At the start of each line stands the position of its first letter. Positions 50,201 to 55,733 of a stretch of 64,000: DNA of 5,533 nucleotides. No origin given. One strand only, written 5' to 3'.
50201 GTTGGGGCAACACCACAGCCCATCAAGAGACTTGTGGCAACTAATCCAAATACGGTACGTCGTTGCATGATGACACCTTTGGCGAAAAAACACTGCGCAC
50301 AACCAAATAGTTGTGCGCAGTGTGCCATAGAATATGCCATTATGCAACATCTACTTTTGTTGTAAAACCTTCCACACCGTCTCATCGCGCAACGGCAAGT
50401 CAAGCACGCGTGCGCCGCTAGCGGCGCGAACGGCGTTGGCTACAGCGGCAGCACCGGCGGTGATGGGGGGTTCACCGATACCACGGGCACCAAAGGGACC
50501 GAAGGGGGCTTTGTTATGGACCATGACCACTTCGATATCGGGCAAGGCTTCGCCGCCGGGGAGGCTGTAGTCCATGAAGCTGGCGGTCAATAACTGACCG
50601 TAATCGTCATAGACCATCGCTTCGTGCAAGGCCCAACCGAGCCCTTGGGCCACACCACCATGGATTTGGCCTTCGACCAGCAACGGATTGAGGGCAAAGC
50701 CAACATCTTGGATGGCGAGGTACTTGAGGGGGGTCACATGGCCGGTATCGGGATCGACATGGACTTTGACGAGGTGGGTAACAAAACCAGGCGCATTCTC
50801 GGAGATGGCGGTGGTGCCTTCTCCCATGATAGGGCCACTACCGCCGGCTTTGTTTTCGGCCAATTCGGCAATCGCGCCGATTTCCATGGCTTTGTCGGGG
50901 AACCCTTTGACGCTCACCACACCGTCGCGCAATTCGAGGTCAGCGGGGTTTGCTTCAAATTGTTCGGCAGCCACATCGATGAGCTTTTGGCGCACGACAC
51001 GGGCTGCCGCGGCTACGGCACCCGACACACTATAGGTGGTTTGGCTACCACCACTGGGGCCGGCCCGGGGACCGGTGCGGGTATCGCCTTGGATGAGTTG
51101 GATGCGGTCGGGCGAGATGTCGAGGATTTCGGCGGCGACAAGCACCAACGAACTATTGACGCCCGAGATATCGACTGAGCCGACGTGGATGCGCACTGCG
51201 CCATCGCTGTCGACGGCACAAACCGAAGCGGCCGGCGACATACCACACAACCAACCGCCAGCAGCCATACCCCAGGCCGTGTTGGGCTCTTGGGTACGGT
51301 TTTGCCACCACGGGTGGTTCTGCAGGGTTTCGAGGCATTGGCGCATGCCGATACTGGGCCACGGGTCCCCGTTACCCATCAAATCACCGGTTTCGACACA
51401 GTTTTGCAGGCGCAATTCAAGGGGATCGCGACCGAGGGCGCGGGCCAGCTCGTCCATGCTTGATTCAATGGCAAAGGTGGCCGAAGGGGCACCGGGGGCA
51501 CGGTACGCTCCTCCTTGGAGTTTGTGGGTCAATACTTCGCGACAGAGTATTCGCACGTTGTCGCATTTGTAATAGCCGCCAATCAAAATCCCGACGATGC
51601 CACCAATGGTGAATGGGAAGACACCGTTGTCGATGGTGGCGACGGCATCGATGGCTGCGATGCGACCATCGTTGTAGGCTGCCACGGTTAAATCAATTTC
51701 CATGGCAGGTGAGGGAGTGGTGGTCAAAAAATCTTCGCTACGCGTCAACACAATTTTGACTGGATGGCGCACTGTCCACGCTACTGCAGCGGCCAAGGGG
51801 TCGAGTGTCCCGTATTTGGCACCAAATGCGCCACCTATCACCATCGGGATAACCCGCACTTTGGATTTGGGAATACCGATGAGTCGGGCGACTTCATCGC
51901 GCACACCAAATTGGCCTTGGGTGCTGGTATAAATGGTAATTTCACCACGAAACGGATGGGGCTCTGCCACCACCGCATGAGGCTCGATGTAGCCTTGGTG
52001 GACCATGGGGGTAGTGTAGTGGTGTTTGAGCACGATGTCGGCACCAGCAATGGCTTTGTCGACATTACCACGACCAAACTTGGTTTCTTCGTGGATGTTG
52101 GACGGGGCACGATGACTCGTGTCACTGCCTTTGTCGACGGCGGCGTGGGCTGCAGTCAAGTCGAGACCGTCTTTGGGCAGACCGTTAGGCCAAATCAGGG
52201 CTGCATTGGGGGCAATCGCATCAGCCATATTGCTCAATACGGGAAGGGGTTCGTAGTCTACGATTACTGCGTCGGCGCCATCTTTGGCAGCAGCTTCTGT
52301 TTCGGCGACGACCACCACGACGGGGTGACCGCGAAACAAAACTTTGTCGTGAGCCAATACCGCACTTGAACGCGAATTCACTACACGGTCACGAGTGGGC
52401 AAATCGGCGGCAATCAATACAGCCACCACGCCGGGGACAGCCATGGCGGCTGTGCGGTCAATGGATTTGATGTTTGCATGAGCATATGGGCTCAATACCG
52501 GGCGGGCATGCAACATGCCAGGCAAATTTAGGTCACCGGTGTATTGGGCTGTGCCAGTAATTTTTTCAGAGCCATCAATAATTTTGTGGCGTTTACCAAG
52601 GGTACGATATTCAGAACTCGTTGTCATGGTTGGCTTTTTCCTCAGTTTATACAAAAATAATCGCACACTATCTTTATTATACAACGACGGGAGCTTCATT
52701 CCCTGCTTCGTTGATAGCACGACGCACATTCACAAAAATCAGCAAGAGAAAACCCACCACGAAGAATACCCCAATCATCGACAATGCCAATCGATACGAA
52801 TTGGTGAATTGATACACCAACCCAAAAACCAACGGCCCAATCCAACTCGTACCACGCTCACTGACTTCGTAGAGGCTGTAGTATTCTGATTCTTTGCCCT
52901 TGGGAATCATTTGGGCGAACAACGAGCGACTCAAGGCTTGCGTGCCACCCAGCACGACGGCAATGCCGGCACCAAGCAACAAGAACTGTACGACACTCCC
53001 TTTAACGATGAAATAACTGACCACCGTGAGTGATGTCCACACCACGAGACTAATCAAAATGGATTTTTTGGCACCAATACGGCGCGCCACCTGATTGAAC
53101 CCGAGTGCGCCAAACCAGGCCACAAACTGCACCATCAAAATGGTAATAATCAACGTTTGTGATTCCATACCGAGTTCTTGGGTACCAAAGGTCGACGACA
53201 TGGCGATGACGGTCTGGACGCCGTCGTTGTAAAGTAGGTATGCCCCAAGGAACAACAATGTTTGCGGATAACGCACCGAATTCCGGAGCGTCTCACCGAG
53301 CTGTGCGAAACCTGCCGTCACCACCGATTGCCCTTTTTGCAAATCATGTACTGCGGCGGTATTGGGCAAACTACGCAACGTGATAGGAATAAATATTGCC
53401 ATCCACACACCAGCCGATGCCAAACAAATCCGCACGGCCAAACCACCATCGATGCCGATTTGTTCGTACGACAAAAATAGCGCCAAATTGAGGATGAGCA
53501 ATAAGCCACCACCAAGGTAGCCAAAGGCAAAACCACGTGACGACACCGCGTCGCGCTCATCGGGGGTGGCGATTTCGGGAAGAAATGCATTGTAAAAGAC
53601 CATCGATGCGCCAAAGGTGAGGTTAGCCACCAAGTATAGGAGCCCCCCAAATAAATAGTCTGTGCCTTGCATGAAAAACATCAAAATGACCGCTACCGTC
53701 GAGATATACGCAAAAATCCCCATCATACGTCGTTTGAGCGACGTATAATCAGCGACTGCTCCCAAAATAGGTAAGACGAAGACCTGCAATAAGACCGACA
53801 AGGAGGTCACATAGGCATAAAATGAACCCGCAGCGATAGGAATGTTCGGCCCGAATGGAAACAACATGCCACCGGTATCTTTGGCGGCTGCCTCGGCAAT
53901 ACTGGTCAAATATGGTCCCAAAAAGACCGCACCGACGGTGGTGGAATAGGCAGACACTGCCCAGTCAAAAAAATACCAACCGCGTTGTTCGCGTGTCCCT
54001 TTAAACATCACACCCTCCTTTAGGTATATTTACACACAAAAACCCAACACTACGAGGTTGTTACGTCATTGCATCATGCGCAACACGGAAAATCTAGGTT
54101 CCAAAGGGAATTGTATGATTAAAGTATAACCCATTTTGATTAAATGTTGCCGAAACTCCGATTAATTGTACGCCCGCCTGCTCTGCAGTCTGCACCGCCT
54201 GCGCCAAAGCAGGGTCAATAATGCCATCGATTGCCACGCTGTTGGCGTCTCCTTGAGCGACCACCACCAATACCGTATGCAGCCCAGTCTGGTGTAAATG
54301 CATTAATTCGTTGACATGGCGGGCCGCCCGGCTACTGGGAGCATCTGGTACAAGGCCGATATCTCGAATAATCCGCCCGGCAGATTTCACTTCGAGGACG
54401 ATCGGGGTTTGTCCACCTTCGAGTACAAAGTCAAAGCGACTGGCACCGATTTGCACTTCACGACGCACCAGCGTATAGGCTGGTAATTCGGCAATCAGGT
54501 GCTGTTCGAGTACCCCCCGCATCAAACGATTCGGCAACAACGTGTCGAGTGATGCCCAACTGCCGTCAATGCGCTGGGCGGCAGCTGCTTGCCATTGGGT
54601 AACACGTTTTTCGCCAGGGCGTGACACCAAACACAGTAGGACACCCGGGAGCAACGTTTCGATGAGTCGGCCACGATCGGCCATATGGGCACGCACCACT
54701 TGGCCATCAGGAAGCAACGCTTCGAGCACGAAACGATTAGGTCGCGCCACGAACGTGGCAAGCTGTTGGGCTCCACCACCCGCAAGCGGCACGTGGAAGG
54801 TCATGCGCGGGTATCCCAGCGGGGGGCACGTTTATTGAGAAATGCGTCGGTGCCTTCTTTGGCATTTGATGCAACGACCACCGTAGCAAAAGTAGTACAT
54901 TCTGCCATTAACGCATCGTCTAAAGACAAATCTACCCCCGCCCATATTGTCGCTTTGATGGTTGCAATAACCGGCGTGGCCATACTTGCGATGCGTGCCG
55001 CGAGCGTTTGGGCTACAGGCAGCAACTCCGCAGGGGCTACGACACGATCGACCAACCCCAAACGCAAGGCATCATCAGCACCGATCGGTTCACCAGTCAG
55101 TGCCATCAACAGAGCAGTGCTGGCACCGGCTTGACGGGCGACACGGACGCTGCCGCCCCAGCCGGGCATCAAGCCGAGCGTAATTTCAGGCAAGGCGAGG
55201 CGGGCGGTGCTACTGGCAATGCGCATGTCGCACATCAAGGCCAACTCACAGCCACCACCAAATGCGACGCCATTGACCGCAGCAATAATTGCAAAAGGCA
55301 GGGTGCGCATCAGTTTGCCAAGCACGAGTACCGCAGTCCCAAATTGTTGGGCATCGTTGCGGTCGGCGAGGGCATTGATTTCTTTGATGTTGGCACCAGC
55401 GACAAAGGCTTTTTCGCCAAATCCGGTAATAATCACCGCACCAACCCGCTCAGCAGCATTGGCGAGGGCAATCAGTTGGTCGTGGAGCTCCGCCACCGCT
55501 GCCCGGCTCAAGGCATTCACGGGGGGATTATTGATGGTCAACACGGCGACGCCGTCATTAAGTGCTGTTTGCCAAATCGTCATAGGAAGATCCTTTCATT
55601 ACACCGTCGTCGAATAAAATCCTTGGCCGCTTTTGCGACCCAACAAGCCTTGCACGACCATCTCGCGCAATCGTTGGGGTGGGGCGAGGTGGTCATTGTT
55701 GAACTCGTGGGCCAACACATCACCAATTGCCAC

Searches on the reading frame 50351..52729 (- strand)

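Call 24: search_protein_families(library=pfam, proteins=[window:50351-52729:-], max_evalue=0.00001)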
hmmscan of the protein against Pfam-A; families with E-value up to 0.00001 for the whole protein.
window:50351-52729:- (792 aa): 3 families
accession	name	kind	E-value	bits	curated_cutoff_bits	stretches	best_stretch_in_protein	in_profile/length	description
PF02738.23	MoCoBD_1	-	2e-67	227.3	27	1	208-444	5-244/244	Molybdopterin cofactor-binding domain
PF20256.3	MoCoBD_2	-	2.7e-61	208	27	1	482-727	23-280/283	Molybdopterin cofactor-binding domain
PF01315.27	Ald_Xan_dh_C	-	8.7e-29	100.5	31.3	1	58-163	1-110/110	Aldehyde oxidase and xanthine dehydrogenase, a/b hammerhead domain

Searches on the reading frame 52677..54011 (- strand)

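Call 24: search_protein_families(library=pfam, proteins=[window:52677-54011:-], max_evalue=0.00001)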
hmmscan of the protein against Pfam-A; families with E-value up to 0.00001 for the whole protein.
window:52677-54011:- (444 aa): 3 families
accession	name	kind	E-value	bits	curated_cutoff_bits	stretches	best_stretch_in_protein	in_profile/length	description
PF11700.14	ATG22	-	3.2e-95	320.1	24.1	1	7-436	4-481/482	Vacuole effluxer Atg22 like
PF07690.21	MFS_1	-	2.2e-14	53.6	33.4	1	278-435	25-182/347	Major Facilitator Superfamily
PF13347.12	MFS_2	-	4.1e-11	42.5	27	1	70-426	40-406/427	MFS/sugar transport protein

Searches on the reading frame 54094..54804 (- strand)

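Call 24: search_protein_families(library=pfam, proteins=[window:54094-54804:-], max_evalue=0.00001)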
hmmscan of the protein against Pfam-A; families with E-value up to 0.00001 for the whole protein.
window:54094-54804:- (236 aa): 2 families
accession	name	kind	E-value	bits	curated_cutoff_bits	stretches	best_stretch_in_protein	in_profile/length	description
PF03749.19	SfsA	-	1.6e-31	109.4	22.8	1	90-224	2-137/138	Sugar fermentation stimulation protein RE domain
PF17746.7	SfsA_N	-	5.5e-09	36.4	25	1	19-85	1-62/63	SfsA N-terminal OB domain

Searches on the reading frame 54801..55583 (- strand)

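Call 24: search_protein_families(library=pfam, proteins=[window:54801-55583:-], max_evalue=0.00001)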
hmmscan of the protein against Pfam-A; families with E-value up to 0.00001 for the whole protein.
window:54801-55583:- (260 aa): 2 families
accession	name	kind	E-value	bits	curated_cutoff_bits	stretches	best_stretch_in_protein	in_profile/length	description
PF00378.25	ECH_1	-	4.1e-59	200.4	27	1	9-258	3-250/251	Enoyl-CoA hydratase/isomerase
PF16113.10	ECH_2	-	6.4e-35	121.7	27.2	1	13-200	2-190/335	Enoyl-CoA hydratase/isomerase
